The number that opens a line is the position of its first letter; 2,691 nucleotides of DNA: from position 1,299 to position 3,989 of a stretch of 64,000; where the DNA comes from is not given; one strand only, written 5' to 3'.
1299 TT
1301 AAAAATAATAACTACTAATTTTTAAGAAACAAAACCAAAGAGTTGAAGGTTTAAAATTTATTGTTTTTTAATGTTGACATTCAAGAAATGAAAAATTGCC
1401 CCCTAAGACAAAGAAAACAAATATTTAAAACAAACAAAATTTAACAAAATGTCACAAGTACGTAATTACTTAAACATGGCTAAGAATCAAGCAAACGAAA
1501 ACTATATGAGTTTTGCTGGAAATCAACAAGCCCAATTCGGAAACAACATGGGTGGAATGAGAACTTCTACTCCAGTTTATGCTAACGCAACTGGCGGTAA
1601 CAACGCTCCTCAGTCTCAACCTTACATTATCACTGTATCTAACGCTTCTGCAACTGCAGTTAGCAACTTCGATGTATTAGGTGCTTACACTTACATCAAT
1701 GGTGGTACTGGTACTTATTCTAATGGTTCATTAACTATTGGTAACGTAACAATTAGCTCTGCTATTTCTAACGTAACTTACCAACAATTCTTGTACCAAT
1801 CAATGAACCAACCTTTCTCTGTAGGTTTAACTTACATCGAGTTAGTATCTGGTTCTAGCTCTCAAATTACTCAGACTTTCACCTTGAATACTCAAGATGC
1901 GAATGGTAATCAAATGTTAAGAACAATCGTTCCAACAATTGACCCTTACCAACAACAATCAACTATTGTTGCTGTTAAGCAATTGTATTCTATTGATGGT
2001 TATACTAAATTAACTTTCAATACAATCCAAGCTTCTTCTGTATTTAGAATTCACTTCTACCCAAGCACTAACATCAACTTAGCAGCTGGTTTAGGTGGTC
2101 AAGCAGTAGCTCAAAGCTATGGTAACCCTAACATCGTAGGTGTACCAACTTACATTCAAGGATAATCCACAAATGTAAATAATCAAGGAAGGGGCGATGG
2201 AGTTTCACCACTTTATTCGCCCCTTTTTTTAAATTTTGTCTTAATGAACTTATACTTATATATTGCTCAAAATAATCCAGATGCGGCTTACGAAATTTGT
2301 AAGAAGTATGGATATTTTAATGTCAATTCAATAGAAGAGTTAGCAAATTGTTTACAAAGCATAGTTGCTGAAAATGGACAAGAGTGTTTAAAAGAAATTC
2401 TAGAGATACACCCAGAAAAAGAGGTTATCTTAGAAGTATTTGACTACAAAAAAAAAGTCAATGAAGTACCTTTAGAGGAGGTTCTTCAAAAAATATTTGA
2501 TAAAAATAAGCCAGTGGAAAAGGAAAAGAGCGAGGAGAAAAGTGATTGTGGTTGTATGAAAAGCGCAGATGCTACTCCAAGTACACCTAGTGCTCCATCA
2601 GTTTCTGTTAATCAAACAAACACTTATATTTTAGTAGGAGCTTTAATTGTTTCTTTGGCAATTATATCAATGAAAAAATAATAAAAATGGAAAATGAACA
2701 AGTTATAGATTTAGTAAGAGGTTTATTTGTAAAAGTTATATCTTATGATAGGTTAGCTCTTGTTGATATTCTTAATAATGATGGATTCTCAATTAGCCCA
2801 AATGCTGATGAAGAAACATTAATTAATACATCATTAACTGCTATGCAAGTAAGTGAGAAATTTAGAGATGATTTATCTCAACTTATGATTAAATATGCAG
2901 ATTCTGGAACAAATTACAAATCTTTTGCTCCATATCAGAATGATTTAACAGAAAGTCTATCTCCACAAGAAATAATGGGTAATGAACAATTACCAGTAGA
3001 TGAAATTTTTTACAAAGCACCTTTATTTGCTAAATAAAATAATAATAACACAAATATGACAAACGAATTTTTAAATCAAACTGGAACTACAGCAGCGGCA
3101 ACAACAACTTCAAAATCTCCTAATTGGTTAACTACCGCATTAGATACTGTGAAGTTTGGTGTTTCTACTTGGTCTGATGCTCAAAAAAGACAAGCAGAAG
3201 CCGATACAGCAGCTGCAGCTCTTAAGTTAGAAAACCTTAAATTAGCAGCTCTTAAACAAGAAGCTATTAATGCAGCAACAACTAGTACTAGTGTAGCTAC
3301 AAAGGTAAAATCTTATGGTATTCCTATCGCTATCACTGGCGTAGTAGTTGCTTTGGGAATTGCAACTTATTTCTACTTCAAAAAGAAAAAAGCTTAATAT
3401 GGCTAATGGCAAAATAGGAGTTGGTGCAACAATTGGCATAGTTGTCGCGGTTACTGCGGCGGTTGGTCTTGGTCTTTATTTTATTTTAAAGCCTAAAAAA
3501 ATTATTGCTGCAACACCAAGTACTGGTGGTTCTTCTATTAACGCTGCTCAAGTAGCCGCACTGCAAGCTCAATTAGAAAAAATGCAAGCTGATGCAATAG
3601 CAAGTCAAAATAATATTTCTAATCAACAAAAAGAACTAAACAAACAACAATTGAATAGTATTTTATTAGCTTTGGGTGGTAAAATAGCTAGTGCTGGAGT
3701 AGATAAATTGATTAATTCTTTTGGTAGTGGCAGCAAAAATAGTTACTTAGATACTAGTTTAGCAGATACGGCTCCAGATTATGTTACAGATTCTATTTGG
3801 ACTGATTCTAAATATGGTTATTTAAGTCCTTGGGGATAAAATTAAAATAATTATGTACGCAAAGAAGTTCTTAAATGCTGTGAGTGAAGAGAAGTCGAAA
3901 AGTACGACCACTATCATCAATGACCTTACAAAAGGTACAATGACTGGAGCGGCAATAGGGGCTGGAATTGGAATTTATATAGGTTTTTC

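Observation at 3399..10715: Expanded paralogous family of small signal-anchored proteins (M-x-K-x-TK-x-x-LG...Y-[FY]-x-W-KK) scattered through the window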

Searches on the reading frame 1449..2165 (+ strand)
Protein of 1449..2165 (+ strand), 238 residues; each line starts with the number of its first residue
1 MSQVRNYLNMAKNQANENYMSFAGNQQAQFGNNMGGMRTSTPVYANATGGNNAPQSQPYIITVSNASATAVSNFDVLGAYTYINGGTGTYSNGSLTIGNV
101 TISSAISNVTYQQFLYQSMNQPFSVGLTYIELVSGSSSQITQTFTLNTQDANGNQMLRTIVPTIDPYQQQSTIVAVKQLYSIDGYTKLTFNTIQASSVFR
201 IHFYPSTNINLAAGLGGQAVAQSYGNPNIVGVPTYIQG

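Call 6: search_protein_families(library=phrogs, proteins=[window:1449-2165:+], max_evalue=0.01)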
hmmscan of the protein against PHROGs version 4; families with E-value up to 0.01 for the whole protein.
window:1449-2165:+ (238 aa): 0 families

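Call 7: search_protein_families(library=pfam, proteins=[window:1449-2165:+], max_evalue=0.01)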
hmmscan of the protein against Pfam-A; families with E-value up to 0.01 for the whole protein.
window:1449-2165:+ (238 aa): 0 families

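Call 10: search_dna_similar(query=window:1449-2165:+, collection=phages, mode=protein, max_evalue=0.001)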
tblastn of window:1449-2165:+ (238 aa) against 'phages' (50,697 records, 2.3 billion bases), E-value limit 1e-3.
No match.

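Call 13: find_encoding_contigs(protein=window:1449-2165:+, flank=10000, max_places=6)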
Protein window:1449-2165:+ (238 aa): 4 contigs read that carry it; 3 places shown.
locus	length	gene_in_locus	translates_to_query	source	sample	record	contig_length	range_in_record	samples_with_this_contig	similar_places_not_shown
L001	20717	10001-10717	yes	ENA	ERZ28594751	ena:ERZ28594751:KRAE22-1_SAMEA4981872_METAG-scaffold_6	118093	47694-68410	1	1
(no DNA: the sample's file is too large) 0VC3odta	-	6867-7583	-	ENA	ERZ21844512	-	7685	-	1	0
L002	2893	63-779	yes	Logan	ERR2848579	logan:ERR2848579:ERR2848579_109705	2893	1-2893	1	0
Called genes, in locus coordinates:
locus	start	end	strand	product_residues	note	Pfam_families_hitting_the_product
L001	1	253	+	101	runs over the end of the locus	-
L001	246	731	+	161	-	PF08291:Peptidase_M15_3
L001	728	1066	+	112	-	-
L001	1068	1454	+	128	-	-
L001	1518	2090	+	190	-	-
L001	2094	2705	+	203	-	-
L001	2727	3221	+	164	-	-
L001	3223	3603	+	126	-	-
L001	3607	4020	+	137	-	-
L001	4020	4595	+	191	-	-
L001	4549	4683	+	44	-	-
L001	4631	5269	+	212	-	-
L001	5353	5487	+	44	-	-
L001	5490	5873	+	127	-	-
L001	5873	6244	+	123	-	-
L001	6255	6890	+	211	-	PF01569:PAP2, PF22778:VCPO_2nd (faint)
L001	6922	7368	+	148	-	PF06356:DUF1064 (weak)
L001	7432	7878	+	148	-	-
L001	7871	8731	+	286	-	-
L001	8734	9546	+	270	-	PF01935:DUF87 (faint)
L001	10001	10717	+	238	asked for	-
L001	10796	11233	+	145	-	-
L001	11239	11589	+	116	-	-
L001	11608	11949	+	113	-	-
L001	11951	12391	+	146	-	-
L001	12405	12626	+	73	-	PF13441:Gly-zipper_YMGG (weak)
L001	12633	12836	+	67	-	-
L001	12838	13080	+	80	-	-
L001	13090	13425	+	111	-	-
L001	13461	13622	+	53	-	-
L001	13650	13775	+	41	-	-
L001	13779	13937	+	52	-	-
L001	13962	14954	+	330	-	-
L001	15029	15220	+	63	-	-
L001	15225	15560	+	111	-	-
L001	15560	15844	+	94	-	-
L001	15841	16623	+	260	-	-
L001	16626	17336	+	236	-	PF01464:SLT (faint)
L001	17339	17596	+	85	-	-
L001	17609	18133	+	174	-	-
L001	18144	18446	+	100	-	-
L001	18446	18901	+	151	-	-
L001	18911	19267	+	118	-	-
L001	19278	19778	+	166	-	PF03168:LEA_2 (weak)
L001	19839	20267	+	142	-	-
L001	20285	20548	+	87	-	-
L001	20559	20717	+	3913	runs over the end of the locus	-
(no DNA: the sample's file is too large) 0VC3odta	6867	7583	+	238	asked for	-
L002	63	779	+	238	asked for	-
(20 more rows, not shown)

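Call 14: find_homologous_proteins(query=window:1449-2165:+, max_evalue=0.001)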
Query window:1449-2165:+ (238 aa): 2149 proteins with E <= 0.001 among 2800 candidates; the best 120 are listed.
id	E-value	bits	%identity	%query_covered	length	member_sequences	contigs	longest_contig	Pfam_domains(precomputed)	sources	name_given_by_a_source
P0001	1.6e-129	448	93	100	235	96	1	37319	-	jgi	-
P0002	2.1e-129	447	92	100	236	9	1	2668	-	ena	-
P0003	4.6e-109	381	81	99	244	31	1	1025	-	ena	-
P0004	5.3e-108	378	79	99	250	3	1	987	-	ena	-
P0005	1.6e-107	376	82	100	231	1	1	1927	-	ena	-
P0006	8.2e-107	374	79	100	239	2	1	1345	-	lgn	-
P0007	1.8e-103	363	77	98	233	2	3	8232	-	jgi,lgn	-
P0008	5.1e-103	361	79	98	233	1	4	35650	-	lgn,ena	-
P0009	5.7e-102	358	74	99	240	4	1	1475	-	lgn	-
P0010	9.8e-102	357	75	99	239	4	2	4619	-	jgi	-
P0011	2.9e-101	356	75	99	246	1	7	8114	-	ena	-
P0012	8.3e-101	354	75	99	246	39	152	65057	-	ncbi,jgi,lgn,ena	jgi:hypothetical protein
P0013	8.6e-101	354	74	99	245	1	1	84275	-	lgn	-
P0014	1.1e-100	354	76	99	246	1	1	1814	-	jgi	-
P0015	1.3e-100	353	75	99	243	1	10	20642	-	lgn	-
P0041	5.6e-98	345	75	99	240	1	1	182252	-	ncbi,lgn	-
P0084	1.5e-95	337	71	99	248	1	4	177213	-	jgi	jgi:hypothetical protein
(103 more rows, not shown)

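Call 18: find_encoding_contigs(protein=P0041, flank=10000, max_places=2)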
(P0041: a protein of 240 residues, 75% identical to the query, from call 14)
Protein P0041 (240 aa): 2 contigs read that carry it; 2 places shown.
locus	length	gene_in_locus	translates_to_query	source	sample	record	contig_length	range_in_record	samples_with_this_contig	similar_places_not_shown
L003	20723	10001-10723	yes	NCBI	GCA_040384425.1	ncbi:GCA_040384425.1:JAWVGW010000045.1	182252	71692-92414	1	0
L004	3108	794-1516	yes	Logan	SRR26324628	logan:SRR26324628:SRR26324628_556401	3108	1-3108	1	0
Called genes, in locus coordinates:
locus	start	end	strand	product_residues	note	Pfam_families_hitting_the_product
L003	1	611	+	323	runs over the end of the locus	-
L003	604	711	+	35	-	-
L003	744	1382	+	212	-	PF06508:QueC (faint)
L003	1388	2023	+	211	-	-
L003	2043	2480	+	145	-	-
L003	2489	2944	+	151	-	PF06356:DUF1064 (weak)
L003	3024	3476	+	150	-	-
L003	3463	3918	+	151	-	-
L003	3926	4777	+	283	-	-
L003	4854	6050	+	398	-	PF01385:OrfB_IS605, PF07282:Cas12f1-like_TNB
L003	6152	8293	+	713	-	-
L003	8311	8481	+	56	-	-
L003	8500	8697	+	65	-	-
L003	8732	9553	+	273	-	-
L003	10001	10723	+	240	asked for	-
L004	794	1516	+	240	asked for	-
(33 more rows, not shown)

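Call 19: find_encoding_contigs(protein=P0084, flank=10000, max_places=2)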
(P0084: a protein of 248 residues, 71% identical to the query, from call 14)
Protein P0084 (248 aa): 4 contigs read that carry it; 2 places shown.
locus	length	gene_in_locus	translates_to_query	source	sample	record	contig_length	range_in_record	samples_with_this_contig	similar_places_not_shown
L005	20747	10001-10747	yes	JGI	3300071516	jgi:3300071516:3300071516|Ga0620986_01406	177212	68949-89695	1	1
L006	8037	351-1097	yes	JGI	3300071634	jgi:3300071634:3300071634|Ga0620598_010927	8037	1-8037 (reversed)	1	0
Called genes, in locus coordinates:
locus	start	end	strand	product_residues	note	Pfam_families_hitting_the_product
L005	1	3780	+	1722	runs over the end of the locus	PF18824:LPD11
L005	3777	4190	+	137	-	-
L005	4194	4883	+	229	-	-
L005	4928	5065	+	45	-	-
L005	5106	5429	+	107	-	-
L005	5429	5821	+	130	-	-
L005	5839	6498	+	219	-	PF22778:VCPO_2nd (faint), PF01569:PAP2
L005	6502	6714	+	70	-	-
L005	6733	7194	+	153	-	PF06356:DUF1064 (weak)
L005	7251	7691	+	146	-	-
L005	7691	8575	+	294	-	-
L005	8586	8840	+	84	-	-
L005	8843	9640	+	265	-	-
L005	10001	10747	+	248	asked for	-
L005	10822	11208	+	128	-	-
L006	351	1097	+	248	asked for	-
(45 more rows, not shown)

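Call 22: predict_structure(alignment_id=A1)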
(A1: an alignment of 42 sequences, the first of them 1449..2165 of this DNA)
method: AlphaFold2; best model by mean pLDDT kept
length: 238 residues; sequences in the alignment: 42
mean_pLDDT: 60.8   pTM: 0.56
mean pLDDT of the five models: 60.8, 52.9, 42.8, 41.7, 39.2
residues with pLDDT >= 90: 2; 70-90: 94; 50-70: 55; < 50: 87
segments of 3 or more residues with pLDDT < 50: 1-13, 15-54, 209-238
pLDDT, mean of each block of 10 residues (from residue 1): 41 44 33 31 33 57 87 74 65 84 79 75 74 75 73 64 52 69 75 86 69 36 38 38
secondary structure, 60 per line:
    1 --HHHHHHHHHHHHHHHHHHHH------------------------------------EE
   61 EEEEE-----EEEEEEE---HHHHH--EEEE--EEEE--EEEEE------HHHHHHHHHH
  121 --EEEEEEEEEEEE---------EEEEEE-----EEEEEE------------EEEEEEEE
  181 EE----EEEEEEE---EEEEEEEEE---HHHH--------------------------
elements in order: H3-22 E59-65 E71-77 H81-85 E88-91 E94-97 E100-104 H111-120 E123-134 E144-149 E155-160 E173-182 E187-193 E197-205 H209-212

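Call 31: search_solved_structures(query=A1, max_evalue=1)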
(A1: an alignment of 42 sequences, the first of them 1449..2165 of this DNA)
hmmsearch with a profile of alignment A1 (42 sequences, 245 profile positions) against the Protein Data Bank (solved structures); distinct sequences matched with E-value up to 1: 0.
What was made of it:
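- Tried and rejected: Capsid-protein profile against PDB sequences: no hit (call 31).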

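Call 33: find_related_loci(query=A1, collection=genome_contigs, flank=10000)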
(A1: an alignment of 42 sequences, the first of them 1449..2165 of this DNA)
Query A1 (238 aa) in genome_contigs; peptide patterns used: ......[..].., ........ (x = any residue, [..] = any of these).
12 stretches matched a pattern; 4 encode a relative of the query (tblastn E <= 1e-3); 4 distinct loci.
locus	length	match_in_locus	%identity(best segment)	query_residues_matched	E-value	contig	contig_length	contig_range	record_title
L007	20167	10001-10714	74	4-238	6e-107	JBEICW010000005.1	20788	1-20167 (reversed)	MAG: Ignavibacteria bacterium isolate Sample-101-S75-bin-157 Sample_101_S75-bin_157-k141_2832710, whole genome shotgun s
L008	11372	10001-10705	72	4-234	7e-102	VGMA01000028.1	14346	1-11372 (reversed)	MAG: Chlamydiae bacterium isolate M_surface_7_m1_001 M_surface_7_m1_001_Ga0194118_10004870, whole genome shotgun sequenc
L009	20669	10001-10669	49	1-229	4e-62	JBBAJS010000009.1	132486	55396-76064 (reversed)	MAG: Sediminibacterium sp. isolate EUL_017 ctg10-EUL_017, whole genome shotgun sequence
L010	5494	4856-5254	29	99-230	5e-13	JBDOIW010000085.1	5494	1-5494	MAG: Legionellales bacterium isolate ipaMAG-0636 ipaMAG-0636_c85, whole genome shotgun sequence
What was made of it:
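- Tried and rejected: Host assignment from MAG bins: contradictory (Ignavibacteria, Chlamydiae, Sediminibacterium, Legionellales), so probably mis-binned (call 33).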

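Call 34: find_related_loci(query=A1, collection=viral_contigs, flank=10000)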
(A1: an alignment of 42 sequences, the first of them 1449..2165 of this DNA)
Query A1 (238 aa) in viral_contigs; peptide patterns used: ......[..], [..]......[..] (x = any residue, [..] = any of these).
242 stretches matched a pattern, but none encodes a relative of the query by tblastn (E <= 1e-3).

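Call 44: search_protein_families(library=pfam, proteins=[L001:7871-8731:+, L001:7432-7878:+, L001:4631-5269:+, L001:4020-4595:+, L001:2094-2705:+, L001:1518-2090:+], max_evalue=0.01)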
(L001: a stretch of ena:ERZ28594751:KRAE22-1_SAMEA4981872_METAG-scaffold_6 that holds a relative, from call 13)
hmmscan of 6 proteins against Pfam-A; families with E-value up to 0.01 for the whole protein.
L001:7871-8731:+ (286 aa): 0 families

L001:7432-7878:+ (148 aa): 2 families
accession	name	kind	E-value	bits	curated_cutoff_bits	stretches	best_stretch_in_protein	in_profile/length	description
PF13847.12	Methyltransf_31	-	0.0023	18.1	27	1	4-51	14-61/145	Methyltransferase domain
PF08299.17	Bac_DnaA_C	-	0.0054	17.2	31.5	1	46-106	1-61/69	Bacterial dnaA protein helix-turn-helix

L001:4631-5269:+ (212 aa): 0 families

L001:4020-4595:+ (191 aa): 1 family
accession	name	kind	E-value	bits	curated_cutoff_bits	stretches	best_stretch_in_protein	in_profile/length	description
PF19317.4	Gag_p24_C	-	0.0099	16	25.9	0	126-151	4-29/74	Gag protein p24 C-terminal domain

L001:2094-2705:+ (203 aa): 1 family
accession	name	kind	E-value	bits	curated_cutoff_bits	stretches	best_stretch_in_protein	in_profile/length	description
PF00404.24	Dockerin_1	-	0.0036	17.9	22.9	1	178-201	31-54/57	Dockerin type I domain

L001:1518-2090:+ (190 aa): 0 families

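Call 45: search_protein_families(library=phrogs, proteins=[L001:7871-8731:+, L001:7432-7878:+], max_evalue=0.01)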
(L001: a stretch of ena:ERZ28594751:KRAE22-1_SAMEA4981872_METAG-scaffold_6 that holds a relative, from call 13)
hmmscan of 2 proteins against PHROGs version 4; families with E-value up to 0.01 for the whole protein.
L001:7871-8731:+ (286 aa): 1 family
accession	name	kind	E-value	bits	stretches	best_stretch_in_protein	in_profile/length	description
phrog_3306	-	unknown function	0.0061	17.6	1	126-221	25-112/124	-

L001:7432-7878:+ (148 aa): 0 families

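Call 80: find_encoding_contigs(protein=P0001, flank=10000, max_places=1)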
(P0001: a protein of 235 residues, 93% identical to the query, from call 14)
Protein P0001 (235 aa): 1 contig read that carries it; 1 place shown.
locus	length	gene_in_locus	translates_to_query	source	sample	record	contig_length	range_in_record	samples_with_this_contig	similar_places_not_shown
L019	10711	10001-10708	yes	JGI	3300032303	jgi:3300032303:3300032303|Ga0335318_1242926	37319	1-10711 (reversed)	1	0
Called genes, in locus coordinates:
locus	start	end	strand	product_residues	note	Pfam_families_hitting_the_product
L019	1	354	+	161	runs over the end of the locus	PF08291:Peptidase_M15_3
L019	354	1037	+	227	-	-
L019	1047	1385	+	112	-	-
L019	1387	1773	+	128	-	-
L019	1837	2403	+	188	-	-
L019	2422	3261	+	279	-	-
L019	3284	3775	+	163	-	-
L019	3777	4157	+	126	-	-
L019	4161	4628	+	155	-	-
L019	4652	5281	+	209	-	-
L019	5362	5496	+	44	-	-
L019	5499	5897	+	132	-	-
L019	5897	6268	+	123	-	-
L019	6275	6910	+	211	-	PF22778:VCPO_2nd (faint), PF01569:PAP2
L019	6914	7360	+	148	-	-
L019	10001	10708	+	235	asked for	-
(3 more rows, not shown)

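Call 87: fold_search(model_id=the predicted structure, library=viral)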
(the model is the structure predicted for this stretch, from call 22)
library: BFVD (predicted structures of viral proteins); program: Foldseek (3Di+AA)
matches with E <= 10: 1484; with E <= 0.001: 9
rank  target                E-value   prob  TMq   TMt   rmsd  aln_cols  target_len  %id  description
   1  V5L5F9                1.3e-04  1.00  0.29  0.15  26.5       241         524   11  (no name in the UniProt tables at hand)
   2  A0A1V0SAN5            4.8e-04  0.93  0.20  0.20  14.3       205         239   14  Collagen triple helix repeat containing protein [Catovirus CTV1]
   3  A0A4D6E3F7            5.3e-04  0.96  0.22  0.17  16.6       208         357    9  Minor tail protein [Gordonia phage EricDab]
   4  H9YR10                6.0e-04  0.85  0.19  0.16  12.9       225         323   13  (no name in the UniProt tables at hand)
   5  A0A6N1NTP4            6.7e-04  0.91  0.23  0.20  19.7       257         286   13  Uncharacterized protein [Tupanvirus soda lake]
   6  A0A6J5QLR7            7.5e-04  1.00  0.31  0.46   8.5       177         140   13  Uncharacterized protein [uncultured Caudovirales phage]
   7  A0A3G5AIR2            8.3e-04  1.00  0.28  0.08  14.5       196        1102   14  Collagen-like protein [Solumvirus sp.]
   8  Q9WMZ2                8.3e-04  0.97  0.27  0.14  16.4       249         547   10  ORF III [Dioscorea bacilliform virus]
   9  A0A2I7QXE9            8.8e-04  1.00  0.29  0.15   8.1       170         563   11  (no name in the UniProt tables at hand)
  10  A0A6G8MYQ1            1.4e-03  0.87  0.22  0.17  16.7       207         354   15  Collagen triple helix repeat and Med15 domain-containing protein [Cedratvirus kamchatka]
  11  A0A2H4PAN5            1.5e-03  0.99  0.28  0.15  10.7       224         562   11  (no name in the UniProt tables at hand)
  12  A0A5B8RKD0            1.5e-03  0.63  0.17  0.15  14.7       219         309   10  Uncharacterized protein [Iridovirus Liz-CrIV]
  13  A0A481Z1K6            1.7e-03  1.00  0.31  0.38  16.8       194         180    7  Collagen triple helix repeat protein [Mimivirus LCMiAC02]
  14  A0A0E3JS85            1.7e-03  0.91  0.24  0.13   9.6       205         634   11  (no name in the UniProt tables at hand)
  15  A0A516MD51            1.8e-03  0.63  0.19  0.10  16.8       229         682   14  (no name in the UniProt tables at hand)
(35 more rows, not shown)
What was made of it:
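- Tried and rejected: Foldseek of the capsid model against BFVD: low TM-scores and collagen/C1q-like hits, uninformative (call 87).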

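Call 96: find_related_loci(query=L001:246-731:+, collection=metagenome_contigs, flank=10000)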
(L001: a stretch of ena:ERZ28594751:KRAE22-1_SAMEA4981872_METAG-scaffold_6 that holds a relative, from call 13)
Query L001:246-731:+ (161 aa) in metagenome_contigs; peptide patterns used: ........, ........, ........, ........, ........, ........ (x = any residue, [..] = any of these).
600 stretches matched a pattern (row limit reached: there are more); 555 encode a relative of the query (tblastn E <= 1e-3); the best 80 are kept; 80 distinct loci.
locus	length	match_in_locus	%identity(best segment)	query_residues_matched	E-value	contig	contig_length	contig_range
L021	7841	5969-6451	93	1-161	9e-103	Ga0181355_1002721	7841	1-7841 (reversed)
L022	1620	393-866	87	4-161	2e-102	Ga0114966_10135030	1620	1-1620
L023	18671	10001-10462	73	3-155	5e-75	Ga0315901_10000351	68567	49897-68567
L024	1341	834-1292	71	3-155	1e-78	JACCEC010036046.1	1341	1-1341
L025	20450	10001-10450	71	3-152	3e-71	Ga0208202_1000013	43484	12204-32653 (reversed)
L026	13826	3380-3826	71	3-152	3e-70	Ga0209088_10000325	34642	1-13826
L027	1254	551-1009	68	3-155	3e-74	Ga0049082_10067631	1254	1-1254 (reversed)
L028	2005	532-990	66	3-155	7e-69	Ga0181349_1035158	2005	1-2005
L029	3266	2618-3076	66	3-155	3e-67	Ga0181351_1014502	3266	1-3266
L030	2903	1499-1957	65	3-155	4e-67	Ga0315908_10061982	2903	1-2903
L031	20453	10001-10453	66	3-154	4e-66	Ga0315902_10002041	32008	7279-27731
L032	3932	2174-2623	65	3-153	1e-65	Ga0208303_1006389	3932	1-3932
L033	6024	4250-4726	64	3-161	8e-65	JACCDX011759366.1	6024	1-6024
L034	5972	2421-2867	63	3-152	2e-63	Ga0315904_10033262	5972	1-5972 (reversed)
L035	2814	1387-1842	61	3-155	3e-63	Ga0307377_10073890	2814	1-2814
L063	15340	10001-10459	56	4-155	9e-54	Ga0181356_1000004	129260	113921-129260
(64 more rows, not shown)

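Call 98: search_protein_families(library=phrogs, proteins=[L023:841-2829:+, L023:2829-3530:+, L023:3533-5422:+, L025:67-864:+, L025:1783-4239:+, L025:4246-6528:+, L063:236-3304:-, L063:5679-7061:+, L063:8502-9452:-, L025:1166-1774:+], max_evalue=0.001)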
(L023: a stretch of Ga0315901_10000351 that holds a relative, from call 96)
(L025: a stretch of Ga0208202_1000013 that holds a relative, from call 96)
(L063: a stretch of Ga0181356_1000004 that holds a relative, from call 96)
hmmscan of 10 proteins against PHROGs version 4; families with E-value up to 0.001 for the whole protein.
L023:841-2829:+ (662 aa): 29 families (the best 25 are shown)
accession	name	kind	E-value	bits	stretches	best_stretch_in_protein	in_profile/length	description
phrog_5073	-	tail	1.1e-56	194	4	266-365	264-363/519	tail fiber protein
phrog_6320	-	tail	3e-54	186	3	404-560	80-238/745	tail fiber protein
phrog_26246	-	tail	1.4e-42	147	4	50-187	61-204/329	tail protein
phrog_1806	-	tail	4.1e-40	138.8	4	266-388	109-229/276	collagen like minor tail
phrog_8745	-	tail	1.7e-35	122.8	4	415-578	1382-1552/1803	tail fiber protein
phrog_819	-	tail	2e-33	116.7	2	247-593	459-818/1024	tail protein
phrog_366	-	tail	6.4e-27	96.1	3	452-593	306-436/474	tail fiber protein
phrog_18350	-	tail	2.2e-26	94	4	339-441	97-197/253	tail fiber protein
phrog_26346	-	unknown function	2.7e-22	80.2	3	360-472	161-273/659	-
phrog_38766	-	head and packaging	2.3e-19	70.3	3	431-565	76-210/478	virion structural protein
phrog_3420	-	unknown function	4.6e-17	61.9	2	266-565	45-360/929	-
phrog_29268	-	unknown function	6.6e-17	61.9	2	333-463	407-537/653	-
phrog_33406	-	tail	1.7e-16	60.7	2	442-528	187-273/651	tail fiber protein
phrog_28263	-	tail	3.4e-15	55.4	2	246-422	571-751/1400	tail fiber protein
phrog_32123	-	unknown function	9.9e-15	54.8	4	316-402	223-309/532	-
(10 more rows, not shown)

L023:2829-3530:+ (233 aa): 5 families
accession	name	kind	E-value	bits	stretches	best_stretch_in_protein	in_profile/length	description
phrog_314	-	DNA, RNA and nucleotide metabolism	1.3e-23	84.8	1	1-231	178-392/574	homing endonuclease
phrog_15526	-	unknown function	2.2e-07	32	1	5-110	7-99/168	-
phrog_30580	-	unknown function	4.6e-05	24.5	1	176-231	5-60/85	-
phrog_20162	-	DNA, RNA and nucleotide metabolism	7e-05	24.1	1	162-230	12-83/88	HNH endonuclease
phrog_7168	-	DNA, RNA and nucleotide metabolism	0.00019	22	1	32-113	37-119/284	homing endonuclease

L023:3533-5422:+ (629 aa): 0 families

L025:67-864:+ (265 aa): 0 families

L025:1783-4239:+ (818 aa): 0 families

L025:4246-6528:+ (760 aa): 1 family
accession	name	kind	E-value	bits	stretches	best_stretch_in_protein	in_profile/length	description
phrog_37263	-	unknown function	1e-10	43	1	124-209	54-140/175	-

L063:236-3304:- (1022 aa): 0 families

L063:5679-7061:+ (460 aa): 3 families
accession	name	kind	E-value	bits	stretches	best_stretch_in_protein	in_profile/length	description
phrog_8470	-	unknown function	1e-06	28.9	1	265-421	383-541/567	-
phrog_16315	-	unknown function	1.7e-06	27.9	1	191-440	285-524/532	-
phrog_3169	-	unknown function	0.00011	22.4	1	309-375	357-418/474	-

L063:8502-9452:- (316 aa): 0 families

L025:1166-1774:+ (202 aa): 0 families

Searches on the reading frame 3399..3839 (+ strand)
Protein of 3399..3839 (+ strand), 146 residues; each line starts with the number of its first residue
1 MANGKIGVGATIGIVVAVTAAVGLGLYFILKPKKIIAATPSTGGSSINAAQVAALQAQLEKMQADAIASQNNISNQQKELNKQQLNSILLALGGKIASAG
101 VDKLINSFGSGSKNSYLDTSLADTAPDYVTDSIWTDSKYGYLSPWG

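Call 37: search_protein_families(library=pfam, proteins=[window:3399-3839:+], max_evalue=0.1)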
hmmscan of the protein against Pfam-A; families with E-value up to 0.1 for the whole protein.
window:3399-3839:+ (146 aa): 0 families

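Call 77: search_protein_families(library=phrogs, proteins=[window:3399-3839:+], max_evalue=0.1)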
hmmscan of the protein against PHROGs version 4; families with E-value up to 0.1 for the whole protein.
window:3399-3839:+ (146 aa): 3 families
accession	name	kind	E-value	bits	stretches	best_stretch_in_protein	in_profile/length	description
phrog_2220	-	unknown function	0.012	15.2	1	8-84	705-787/850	-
phrog_2479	-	unknown function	0.066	14.5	1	26-78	38-90/107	-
phrog_5151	-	lysis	0.076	14.3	1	10-85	8-77/111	Rz-like spanin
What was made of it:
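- There is a weak Rz-like spanin hit for 3399 (E 0.076, call 77).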
